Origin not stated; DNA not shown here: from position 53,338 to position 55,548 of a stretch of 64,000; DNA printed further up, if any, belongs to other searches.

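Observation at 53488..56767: IPMS/homocitrate/Re-citrate-synthase-family enzyme with a C-terminal Cache-like domain, immediately upstream of icd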

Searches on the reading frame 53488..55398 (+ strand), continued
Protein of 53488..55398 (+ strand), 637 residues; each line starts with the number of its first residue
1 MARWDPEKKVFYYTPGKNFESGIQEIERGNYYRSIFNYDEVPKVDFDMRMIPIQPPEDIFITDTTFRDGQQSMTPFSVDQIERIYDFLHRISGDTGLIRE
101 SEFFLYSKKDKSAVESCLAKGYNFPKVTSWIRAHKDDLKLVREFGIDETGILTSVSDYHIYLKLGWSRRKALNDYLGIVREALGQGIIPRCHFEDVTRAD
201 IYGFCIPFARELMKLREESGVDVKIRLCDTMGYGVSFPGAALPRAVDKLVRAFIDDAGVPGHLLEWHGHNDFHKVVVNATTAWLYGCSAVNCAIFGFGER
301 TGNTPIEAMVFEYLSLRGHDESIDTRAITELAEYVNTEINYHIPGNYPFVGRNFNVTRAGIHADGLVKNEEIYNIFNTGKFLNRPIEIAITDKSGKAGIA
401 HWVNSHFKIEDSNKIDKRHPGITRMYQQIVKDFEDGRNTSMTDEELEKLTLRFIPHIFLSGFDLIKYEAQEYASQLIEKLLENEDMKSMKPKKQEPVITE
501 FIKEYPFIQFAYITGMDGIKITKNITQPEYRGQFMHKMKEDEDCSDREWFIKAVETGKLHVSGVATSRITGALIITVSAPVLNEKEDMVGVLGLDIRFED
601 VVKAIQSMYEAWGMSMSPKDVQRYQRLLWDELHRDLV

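Call 23: find_related_loci(query=A1, collection=genome_contigs, flank=6000)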
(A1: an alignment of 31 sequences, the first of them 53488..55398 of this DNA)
Query A1 (637 aa) in genome_contigs; peptide patterns used: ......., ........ (x = any residue, [..] = any of these).
600 stretches matched a pattern (row limit reached: there are more); 595 encode a relative of the query (tblastn E <= 1e-3); the best 80 are kept; 80 distinct loci.
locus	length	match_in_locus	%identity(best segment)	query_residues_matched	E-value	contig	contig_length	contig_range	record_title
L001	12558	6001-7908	77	1-636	0e+0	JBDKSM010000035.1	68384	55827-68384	MAG: Syntrophaceae bacterium isolate 6_bin.182 c_000000218581, whole genome shotgun sequence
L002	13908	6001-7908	75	1-636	0e+0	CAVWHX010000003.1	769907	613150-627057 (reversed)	MAG: uncultured delta proteobacterium isolate MFD01476.bin.2.53 genome assembly, contig: contig_25409, whole genome shot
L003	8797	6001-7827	59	1-610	0e+0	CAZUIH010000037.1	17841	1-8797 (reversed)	MAG TPA_asm: uncultured Desulfobacterales bacterium isolate binchicken_co64_116 genome assembly, contig: NODE_2239_lengt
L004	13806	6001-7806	59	1-603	0e+0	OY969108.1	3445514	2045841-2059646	MAG: uncultured delta proteobacterium isolate MFD01828.bin.c.1 genome assembly, chromosome: 1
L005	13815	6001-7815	59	1-606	0e+0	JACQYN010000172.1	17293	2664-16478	MAG: Deltaproteobacteria bacterium isolate NC_groundwater_1542_Pr4_S-0.65um_58_23 SR1-18-Sp65_coassembly_scaffold_316749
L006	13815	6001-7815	59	1-606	0e+0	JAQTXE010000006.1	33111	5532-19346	MAG: Syntrophales bacterium isolate STC_127 NODE_2661_length_33111_cov_3.084981_Sandtown_C, whole genome shotgun sequenc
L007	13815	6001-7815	59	1-606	0e+0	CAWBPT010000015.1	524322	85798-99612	MAG: uncultured delta proteobacterium isolate MFD04408.bin.1.190 genome assembly, contig: contig_26885, whole genome sho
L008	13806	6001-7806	58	1-603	0e+0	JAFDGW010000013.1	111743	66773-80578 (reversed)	MAG: Deltaproteobacteria bacterium isolate Meg22_1012_Bin_341 Meg22_1012_Bin_341_scaffold_896, whole genome shotgun sequ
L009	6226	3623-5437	57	1-606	0e+0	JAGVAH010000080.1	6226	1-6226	MAG: Syntrophobacterales bacterium isolate DeMMO6_13 c_000000044009, whole genome shotgun sequence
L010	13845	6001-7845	56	1-616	0e+0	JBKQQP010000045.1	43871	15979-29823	MAG: Syntrophales bacterium isolate MGr2D2E2F__bin_107 MGr2D2E2F_000000155709, whole genome shotgun sequence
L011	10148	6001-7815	58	1-606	0e+0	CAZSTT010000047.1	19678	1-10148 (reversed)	MAG TPA_asm: uncultured Thermodesulfobacteriota bacterium isolate SRP302447_co1_800 genome assembly, contig: NODE_7381_l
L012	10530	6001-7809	57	1-603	0e+0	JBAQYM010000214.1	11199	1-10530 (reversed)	MAG: Syntrophobacteraceae bacterium isolate MFD12011_ilm_asm_bin22 k127_95224, whole genome shotgun sequence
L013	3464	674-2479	57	1-603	0e+0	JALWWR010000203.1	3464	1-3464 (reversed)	MAG: Thermodesulfatator sp. isolate T2_maxbin2_scaf2bin.302 T2_NODE_70679_length_3464_cov_1.671861, whole genome shotgun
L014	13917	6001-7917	55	1-637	0e+0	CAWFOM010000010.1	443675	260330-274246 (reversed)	MAG: uncultured delta proteobacterium isolate MFD05942.bin.3.94 genome assembly, contig: contig_26775, whole genome shot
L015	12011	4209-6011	59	1-606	0e+0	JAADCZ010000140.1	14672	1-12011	MAG: Thermodesulfobacteriota bacterium isolate L_MaxBin.058 contig-127_4325, whole genome shotgun sequence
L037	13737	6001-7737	55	25-604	0e+0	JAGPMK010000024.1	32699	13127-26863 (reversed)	MAG: Syntrophorhabdales bacterium isolate Gw_SlDig_bin_311 Gw_SlDig_1984_length_32699_cov_66.311157, whole genome shotgu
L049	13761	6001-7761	52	23-610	0e+0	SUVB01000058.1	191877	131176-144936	MAG: Desulfovibrio desulfuricans isolate SIG61 k141_800508, whole genome shotgun sequence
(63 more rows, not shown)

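Call 29: search_solved_structures(query=A1, max_evalue=0.001)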
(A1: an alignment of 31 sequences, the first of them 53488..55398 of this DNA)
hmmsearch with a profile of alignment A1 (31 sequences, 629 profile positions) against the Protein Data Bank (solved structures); distinct sequences matched with E-value up to 0.001: 25.
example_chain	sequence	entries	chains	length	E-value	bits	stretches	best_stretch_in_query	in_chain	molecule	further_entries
3eeg_A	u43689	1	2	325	4.8e-29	104.4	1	57-378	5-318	2-isopropylmalate synthase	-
3rmj_A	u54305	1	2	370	2.6e-26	95.4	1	54-381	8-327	2-isopropylmalate synthase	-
6ktq_A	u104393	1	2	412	4.1e-24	88.2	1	61-395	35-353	Homocitrate synthase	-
6e1j_A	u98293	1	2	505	4.4e-24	88.1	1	59-379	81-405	2-isopropylmalate synthase, A genome specific 1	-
3ble_A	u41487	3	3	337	2.9e-23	85.4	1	58-367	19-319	Citramalate synthase from Leptospira interrogans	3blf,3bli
3ivs_A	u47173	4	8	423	3.3e-19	72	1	56-380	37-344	Homocitrate synthase, mitochondrial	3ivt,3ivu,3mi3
4ov4_A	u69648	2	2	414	1.1e-16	63.6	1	259-405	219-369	2-isopropylmalate synthase | isopropylmalate synthase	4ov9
2ztj_A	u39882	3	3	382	2.9e-14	55.6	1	238-377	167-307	Homocitrate synthase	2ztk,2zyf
3a9i_A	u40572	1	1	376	2.9e-14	55.6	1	238-376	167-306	Homocitrate synthase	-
3ewb_X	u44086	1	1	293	1.2e-13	53.6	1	59-311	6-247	2-isopropylmalate synthase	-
3hpx_A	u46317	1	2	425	3.2e-07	32.4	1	261-368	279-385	2-isopropylmalate synthase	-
3u6w_A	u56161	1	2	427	3.2e-07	32.3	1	261-368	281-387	2-isopropylmalate synthase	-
8ih7_A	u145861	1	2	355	4e-07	32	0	260-333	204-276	4-hydroxy-2-oxovalerate aldolase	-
1sr9_A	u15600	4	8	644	4.8e-07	31.8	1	261-368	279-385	2-isopropylmalate synthase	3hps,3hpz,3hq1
3fig_A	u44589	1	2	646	4.8e-07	31.8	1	261-368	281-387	2-isopropylmalate synthase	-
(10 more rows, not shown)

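Call 30: predict_structure(alignment_id=A1)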
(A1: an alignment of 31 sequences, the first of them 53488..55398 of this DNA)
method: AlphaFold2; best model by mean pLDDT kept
length: 637 residues; sequences in the alignment: 31
mean_pLDDT: 68.0   pTM: 0.50
mean pLDDT of the five models: 68.0, 60.7, 60.1, 59.6, 58.8
residues with pLDDT >= 90: 59; 70-90: 278; 50-70: 171; < 50: 129
segments of 3 or more residues with pLDDT < 50: 1-4, 9-53, 68-72, 232-244, 271-273, 294-319, 358-375, 391-393, 611-614, 635-637
pLDDT, mean of each block of 10 residues (from residue 1): 42 38 35 35 30 50 50 66 81 67 81 90 85 87 90 66 76 89 93 74 85 94 82 37 59 87 76 57 72 48 41 44 67 71 59 54 38 51 58 62 77 73 82 61 73 67 60 75 84 88 84 90 82 67 84 86 76 83 87 84 62 50 53 47
secondary structure, 60 per line:
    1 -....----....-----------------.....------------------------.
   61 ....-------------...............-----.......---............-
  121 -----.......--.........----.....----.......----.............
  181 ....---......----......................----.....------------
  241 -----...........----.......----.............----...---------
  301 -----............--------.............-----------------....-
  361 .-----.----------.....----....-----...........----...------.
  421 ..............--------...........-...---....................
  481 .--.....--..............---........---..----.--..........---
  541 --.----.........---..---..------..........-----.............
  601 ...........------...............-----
elements in order: E2-5 E10-13 H31-35 E60-64 H78-91 E98-104 H108-119 E126-132 H135-143 E148-152 H157-163 H168-184 E188-193 H198-219 E224-228 H246-256 E264-267 H272-284 E289-291 H306-317 H326-338 E356-359 H378-382 E387-390 H396-406 H420-434 H443-453 H461-481 H484-488 H491-504 E508-515 H528-537 H548-556 E573-582 E588-597 H598-611 H618-632

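Call 56: search_protein_families(library=pfam, proteins=[L037:4107-5855:+, L037:7754-9010:+, L037:9013-9507:+, L037:9510-10682:+, L037:10811-11818:+, L049:9859-12153:+, L049:2406-5888:+], max_evalue=0.00001)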
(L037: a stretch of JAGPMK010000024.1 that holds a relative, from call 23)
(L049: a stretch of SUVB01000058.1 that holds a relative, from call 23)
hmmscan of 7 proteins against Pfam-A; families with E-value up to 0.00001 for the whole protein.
L037:4107-5855:+ (583 aa): 3 families
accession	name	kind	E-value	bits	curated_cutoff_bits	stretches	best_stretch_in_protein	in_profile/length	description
PF00152.25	tRNA-synt_2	-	4.6e-122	407.3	25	1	120-554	2-308/308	tRNA synthetases class II (D, K and N)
PF02938.19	GAD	-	1.3e-19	70.7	23.4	1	310-402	1-95/95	GAD domain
PF01336.31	tRNA_anti-codon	-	1.7e-17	63.6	27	1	20-103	3-75/75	OB-fold nucleic acid binding domain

L037:7754-9010:+ (419 aa): 1 family
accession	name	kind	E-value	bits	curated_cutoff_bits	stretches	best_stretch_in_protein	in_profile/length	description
PF00330.25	Aconitase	-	8.2e-107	358.5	28.7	1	7-410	1-463/463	Aconitase family (aconitate hydratase)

L037:9013-9507:+ (165 aa): 1 family
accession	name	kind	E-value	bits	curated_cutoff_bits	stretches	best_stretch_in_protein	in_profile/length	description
PF00694.25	Aconitase_C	-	4.4e-17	63.1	22.8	1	55-102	77-124/131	Aconitase C-terminal domain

L037:9510-10682:+ (391 aa): 1 family
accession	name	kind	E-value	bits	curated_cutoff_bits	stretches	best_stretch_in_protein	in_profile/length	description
PF00180.25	Iso_dh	-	5.8e-94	315.6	27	1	6-381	2-348/348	Isocitrate/isopropylmalate dehydrogenase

L037:10811-11818:+ (336 aa): 2 families
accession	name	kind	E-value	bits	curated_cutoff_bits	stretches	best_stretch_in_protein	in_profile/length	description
PF03462.23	PCRF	-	7e-57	192.8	24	1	2-184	9-194/194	PCRF domain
PF00472.26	RF-1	-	1.2e-45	154.6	35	1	193-302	2-116/116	RF-1 domain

L049:9859-12153:+ (765 aa): 1 family
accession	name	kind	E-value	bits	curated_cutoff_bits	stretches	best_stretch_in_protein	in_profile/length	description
PF00330.25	Aconitase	-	6.8e-87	292.8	28.7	1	41-472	3-462/463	Aconitase family (aconitate hydratase)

L049:2406-5888:+ (1161 aa): 0 families
